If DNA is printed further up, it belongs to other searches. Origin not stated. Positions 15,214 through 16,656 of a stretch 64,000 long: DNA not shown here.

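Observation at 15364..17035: Cassette 1 cargo: uncharacterised PD-(D/E)xK-like protein plus GIY-YIG-like protein operon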

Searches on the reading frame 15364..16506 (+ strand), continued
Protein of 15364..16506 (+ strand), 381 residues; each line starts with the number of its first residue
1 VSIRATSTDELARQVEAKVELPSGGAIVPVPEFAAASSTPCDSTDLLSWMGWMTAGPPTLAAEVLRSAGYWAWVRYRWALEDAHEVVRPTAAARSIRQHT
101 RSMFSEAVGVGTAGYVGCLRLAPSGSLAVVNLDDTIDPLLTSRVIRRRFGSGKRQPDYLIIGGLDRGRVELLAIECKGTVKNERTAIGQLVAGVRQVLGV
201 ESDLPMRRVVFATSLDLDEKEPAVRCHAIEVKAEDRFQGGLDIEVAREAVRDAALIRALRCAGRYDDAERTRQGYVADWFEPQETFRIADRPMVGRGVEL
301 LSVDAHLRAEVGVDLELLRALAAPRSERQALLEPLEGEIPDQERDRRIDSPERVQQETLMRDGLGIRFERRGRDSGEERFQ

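Call 47: list_cluster_members(proteins=[P0153, P0154, P0155, P0156, P0157, P0158, P0159, P0161, P0166, P0180])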
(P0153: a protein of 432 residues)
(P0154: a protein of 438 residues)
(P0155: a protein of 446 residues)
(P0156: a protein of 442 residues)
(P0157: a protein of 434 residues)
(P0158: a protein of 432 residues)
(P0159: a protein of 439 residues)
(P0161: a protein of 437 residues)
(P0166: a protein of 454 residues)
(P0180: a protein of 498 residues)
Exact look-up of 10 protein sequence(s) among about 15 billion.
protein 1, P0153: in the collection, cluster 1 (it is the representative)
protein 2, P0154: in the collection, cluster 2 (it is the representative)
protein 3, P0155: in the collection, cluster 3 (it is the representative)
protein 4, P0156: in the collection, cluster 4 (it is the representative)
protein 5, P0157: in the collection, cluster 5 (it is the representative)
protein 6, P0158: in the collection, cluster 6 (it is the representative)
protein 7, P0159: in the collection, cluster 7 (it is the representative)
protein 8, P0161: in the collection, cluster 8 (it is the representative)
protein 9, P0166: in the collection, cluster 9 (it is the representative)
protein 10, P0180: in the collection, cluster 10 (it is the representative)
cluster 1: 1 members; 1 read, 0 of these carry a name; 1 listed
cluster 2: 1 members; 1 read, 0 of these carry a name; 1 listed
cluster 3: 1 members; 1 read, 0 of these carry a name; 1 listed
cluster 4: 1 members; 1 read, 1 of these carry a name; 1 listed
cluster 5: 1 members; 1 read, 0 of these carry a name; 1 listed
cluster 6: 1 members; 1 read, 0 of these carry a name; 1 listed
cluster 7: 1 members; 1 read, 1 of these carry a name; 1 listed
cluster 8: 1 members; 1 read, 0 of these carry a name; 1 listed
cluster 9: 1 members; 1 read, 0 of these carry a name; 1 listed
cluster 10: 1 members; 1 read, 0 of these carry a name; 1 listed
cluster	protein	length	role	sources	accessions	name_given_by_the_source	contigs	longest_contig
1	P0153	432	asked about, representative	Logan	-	-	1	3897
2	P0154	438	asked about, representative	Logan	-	-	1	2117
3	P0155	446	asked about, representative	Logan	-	-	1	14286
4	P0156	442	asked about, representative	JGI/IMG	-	hypothetical protein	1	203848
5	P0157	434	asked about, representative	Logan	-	-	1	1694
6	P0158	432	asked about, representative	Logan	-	-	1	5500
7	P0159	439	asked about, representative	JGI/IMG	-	hypothetical protein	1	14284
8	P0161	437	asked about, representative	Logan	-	-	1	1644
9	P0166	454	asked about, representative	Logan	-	-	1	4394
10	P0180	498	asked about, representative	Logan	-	-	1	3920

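Call 48: search_dna_similar(query=P0153, collection=plasmids, mode=protein, max_evalue=0.001)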
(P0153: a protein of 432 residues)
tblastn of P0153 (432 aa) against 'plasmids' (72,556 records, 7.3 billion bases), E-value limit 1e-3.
No match.

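Call 49: find_encoding_contigs(protein=P0156, flank=6000, max_places=2)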
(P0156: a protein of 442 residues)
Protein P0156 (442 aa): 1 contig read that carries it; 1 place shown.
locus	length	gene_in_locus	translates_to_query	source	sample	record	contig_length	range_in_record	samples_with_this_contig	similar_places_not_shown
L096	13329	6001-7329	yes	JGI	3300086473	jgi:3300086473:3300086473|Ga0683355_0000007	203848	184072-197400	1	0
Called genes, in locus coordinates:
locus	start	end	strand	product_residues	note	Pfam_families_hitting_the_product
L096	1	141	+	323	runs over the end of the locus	-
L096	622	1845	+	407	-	PF00999:Na_H_Exchanger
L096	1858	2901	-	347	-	-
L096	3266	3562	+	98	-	PF02604:PhdYeFM_antitox (weak)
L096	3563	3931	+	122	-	-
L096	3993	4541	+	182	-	PF13302:Acetyltransf_3, PF00583:Acetyltransf_1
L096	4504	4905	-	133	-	PF01850:PIN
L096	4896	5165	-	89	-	-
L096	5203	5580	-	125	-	PF00903:Glyoxalase (weak)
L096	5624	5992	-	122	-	-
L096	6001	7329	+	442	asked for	-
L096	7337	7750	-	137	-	PF00472:RF-1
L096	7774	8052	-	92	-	PF01329:Pterin_4a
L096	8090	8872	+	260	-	PF13417:GST_N_3, PF13409:GST_N_2, PF00043:GST_C, PF13410:GST_C_2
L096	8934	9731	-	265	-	PF02405:MlaE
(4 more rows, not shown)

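Call 50: find_encoding_contigs(protein=P0155, flank=6000, max_places=2)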
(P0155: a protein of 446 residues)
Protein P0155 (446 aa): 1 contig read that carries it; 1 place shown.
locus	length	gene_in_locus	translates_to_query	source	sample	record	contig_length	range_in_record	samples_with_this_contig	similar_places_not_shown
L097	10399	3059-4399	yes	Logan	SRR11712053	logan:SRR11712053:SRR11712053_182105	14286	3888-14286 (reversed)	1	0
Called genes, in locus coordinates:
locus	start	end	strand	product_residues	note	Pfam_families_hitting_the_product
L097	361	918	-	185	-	-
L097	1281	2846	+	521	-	-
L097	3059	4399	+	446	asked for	-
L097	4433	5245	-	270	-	PF16162:KwaB (faint)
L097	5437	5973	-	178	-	PF28043:KwaA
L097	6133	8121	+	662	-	PF06634:DUF1156 (weak)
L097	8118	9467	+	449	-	-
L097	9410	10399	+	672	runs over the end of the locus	PF00176:SNF2-rel_dom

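Call 73: find_encoding_contigs(protein=P0010, flank=5000, max_places=2)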
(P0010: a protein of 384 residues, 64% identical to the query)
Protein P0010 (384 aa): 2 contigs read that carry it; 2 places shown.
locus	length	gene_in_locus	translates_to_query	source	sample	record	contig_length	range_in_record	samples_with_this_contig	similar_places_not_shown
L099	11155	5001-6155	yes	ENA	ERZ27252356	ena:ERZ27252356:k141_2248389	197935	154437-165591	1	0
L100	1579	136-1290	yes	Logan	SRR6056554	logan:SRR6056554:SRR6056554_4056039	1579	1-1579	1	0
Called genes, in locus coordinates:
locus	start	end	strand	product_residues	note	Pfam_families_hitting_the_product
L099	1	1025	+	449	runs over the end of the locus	PF00067:p450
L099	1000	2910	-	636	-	PF00005:ABC_tran, PF02463:SMC_N (faint), PF03193:RsgA_GTPase (faint), PF13175:AAA_15 (faint), PF13476:AAA_23 (faint), PF12848:ABC_tran_Xtn, PF00005:ABC_tran, PF16326:ABC_tran_CTD (weak), +4 more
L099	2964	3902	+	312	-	PF00753:Lactamase_B (faint), PF13483:Lactamase_B_3, PF12706:Lactamase_B_2 (weak)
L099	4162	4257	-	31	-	-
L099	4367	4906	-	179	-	PF08002:DUF1697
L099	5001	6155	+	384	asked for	-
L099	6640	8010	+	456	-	PF01134:GIDA (faint), PF03486:HI0933_like (faint), PF07992:Pyr_redox_2, PF00070:Pyr_redox, PF02852:Pyr_redox_dim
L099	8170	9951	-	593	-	-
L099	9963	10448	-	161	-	PF01668:SmpB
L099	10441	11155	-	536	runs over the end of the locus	PF00773:RNB, PF00575:S1 (faint)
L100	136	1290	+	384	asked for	-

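Call 78: search_solved_structures(query=A3, max_evalue=10, show_alignments=3)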
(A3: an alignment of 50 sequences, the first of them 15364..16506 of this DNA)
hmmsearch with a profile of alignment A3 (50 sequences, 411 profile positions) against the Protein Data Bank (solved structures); distinct sequences matched with E-value up to 10: 2.
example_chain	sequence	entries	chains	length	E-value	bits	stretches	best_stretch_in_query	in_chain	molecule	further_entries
7dry_A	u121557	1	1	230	0.067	15.6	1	320-392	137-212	CMP/dCMP-type deaminase domain-containing protein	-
8apn_AL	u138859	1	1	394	0.31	13.4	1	10-76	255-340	mL116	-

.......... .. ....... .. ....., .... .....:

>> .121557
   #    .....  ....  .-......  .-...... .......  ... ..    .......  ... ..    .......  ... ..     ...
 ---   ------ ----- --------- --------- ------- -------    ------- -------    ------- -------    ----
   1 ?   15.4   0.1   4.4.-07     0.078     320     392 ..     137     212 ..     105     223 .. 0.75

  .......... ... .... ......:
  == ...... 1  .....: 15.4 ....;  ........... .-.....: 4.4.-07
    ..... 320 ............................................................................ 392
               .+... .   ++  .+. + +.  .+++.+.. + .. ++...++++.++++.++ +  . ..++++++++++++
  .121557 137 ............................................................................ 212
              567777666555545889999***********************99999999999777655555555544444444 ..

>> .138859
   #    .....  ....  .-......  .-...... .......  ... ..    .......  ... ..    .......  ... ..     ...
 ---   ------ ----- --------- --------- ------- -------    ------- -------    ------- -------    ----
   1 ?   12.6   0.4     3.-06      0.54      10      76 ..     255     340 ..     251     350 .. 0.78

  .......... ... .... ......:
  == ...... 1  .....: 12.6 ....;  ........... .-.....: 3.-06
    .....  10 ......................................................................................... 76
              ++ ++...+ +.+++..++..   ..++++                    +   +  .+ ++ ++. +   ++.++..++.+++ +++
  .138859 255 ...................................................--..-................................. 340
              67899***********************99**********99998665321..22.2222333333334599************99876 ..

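Call 89: search_protein_families(library=padloc, proteins=[L094:3996-4991:+], max_evalue=0.001)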
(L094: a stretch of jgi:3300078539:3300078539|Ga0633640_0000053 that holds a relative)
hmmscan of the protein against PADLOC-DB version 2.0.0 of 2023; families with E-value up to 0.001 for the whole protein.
L094:3996-4991:+ (332 aa): 0 families

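Call 100: find_related_loci(query=A1, collection=viral_contigs, flank=6000)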
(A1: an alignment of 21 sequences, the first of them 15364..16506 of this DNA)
Query A1 (381 aa) in viral_contigs; peptide patterns used: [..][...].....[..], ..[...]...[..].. (x = any residue, [..] = any of these).
8 stretches matched a pattern, but none encodes a relative of the query by tblastn (E <= 1e-3).

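Call 101: search_dna_similar(query=window:15364-16506:+, collection=plasmids, mode=protein, max_evalue=0.01, max_rows=10)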
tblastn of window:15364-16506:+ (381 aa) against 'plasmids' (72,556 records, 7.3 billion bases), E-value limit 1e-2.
Records with a match: 2; places in all: 2; records where one place covers at least 80% of the query: 0.
Best place of each record, by identity: <60% 2.
By first word of the organism name: Pantoea 1; Enterobacter 1.
By predicted mobility (MOB-suite, as given by PLSDB): non-mobilizable 2.
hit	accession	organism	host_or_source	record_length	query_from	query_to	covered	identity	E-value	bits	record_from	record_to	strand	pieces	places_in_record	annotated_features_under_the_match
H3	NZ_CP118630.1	Pantoea dispersa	Pure isolate,soil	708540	11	269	68%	24.6%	2e-6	58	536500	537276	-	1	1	hypothetical protein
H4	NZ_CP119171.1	Enterobacter mori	Paris polyphylla,cell culture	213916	11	269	68%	23.4%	3e-6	57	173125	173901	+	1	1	hypothetical protein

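Call 102: get_annotated_region(hit=H3, flank=8000)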
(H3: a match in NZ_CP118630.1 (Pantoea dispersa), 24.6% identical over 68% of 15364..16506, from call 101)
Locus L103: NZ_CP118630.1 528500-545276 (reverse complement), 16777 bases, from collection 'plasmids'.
description: Pantoea dispersa strain VWJL.P1 plasmid pVWJL.P1, complete sequence
organism: Pantoea dispersa (NCBI taxid 59814)
taxonomy: Bacteria; Pseudomonadota; Gammaproteobacteria; Enterobacterales; Erwiniaceae; Pantoea; Pantoea dispersa
host: -; source: Pure isolate,soil; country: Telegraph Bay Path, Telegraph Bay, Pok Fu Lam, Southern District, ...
typing (MOB-suite, as given by PLSDB): non-mobilizable; replicon rep_cluster_1232
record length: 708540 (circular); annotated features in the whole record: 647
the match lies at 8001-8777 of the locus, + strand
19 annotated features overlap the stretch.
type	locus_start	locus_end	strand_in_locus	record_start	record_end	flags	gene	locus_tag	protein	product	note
CDS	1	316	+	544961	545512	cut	-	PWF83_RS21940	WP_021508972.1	NlpC/P60 family protein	-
CDS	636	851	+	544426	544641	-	-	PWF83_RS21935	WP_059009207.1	YdgH/BhsA/McbA-like domain containing protein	-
CDS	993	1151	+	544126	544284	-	-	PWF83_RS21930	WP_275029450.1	hypothetical protein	-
CDS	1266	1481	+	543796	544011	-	-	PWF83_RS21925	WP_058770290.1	YdgH/BhsA/McbA-like domain containing protein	-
CDS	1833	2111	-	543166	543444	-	-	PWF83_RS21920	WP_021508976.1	hypothetical protein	-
CDS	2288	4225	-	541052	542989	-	-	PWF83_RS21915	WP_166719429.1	MacB family efflux pump subunit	-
CDS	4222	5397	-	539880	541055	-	-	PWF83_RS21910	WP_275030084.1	efflux RND transporter periplasmic adaptor subunit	GO:0006810 - transport [Evidence IEA]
CDS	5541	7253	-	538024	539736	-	-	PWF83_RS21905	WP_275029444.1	ATP-binding cassette domain-containing protein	-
CDS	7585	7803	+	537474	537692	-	-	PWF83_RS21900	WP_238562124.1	hypothetical protein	-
CDS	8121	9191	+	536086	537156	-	-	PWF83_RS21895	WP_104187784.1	hypothetical protein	-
CDS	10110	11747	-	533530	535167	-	-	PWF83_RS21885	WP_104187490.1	anti-phage dCTP deaminase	-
CDS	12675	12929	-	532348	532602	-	-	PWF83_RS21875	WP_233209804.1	hypothetical protein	-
CDS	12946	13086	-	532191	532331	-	-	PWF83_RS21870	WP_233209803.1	hypothetical protein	-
CDS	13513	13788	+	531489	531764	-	-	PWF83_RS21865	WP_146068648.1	hypothetical protein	-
CDS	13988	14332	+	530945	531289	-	-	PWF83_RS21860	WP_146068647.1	hypothetical protein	-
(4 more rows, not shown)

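Call 103: get_annotated_region(hit=H4, flank=8000)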
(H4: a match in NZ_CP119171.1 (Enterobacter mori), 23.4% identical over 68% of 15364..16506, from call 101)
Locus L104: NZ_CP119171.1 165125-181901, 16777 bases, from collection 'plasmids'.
description: Enterobacter mori strain LgD10 plasmid unnamed, complete sequence
organism: Enterobacter mori (NCBI taxid 539813)
taxonomy: Bacteria; Pseudomonadota; Gammaproteobacteria; Enterobacterales; Enterobacteriaceae; Enterobacter; Enterobacter mori
host: -; source: Paris polyphylla,cell culture; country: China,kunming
typing (MOB-suite, as given by PLSDB): non-mobilizable
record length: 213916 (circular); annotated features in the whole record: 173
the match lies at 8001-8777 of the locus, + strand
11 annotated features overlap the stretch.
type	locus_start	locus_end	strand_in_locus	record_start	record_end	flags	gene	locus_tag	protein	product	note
CDS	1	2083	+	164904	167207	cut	-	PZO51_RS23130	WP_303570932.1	S8 family peptidase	-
CDS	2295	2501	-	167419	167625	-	-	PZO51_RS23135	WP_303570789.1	hypothetical protein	-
CDS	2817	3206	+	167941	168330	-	-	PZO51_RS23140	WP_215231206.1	hypothetical protein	-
CDS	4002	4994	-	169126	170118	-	-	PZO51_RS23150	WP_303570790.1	DUF4928 family protein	-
CDS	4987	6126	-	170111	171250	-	dcm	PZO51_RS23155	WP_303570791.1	DNA (cytosine-5-)-methyltransferase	GO:0006304 - DNA modification [Evidence IEA]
CDS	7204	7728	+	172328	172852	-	-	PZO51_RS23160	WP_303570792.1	hypothetical protein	-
CDS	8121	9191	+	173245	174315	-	-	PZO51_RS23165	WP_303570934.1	hypothetical protein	-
CDS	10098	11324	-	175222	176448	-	-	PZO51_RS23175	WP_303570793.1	RES family NAD+ phosphorylase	-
CDS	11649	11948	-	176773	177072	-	-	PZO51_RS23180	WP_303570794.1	hypothetical protein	-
CDS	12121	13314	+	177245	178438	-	-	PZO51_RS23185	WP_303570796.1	hypothetical protein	-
CDS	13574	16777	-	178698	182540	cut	-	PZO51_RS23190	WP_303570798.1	hypothetical protein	-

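Call 104: search_protein_families(library=padloc, proteins=[L103:8121-9188:+, L104:8121-9188:+, L104:7204-7725:+, L097:1281-2843:+, L095:2792-3466:-], max_evalue=0.01)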
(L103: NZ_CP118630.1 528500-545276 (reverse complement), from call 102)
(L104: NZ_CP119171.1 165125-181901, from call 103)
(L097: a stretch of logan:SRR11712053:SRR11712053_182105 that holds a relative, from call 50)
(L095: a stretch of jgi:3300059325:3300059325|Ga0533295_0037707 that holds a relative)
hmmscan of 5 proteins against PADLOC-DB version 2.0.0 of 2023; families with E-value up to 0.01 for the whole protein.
L103:8121-9188:+ (356 aa): 0 families

L104:8121-9188:+ (356 aa): 0 families

L104:7204-7725:+ (174 aa): 1 family
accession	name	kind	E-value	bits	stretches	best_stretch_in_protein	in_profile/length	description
PDLC02646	DrmMI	-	0.0082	12.3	1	120-159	470-509/792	DrmMI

L097:1281-2843:+ (521 aa): 1 family
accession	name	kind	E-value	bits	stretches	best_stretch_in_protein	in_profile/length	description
PDLC05036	PDC-S54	-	7.8e-91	303.5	1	101-508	12-407/410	-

L095:2792-3466:- (224 aa): 0 families
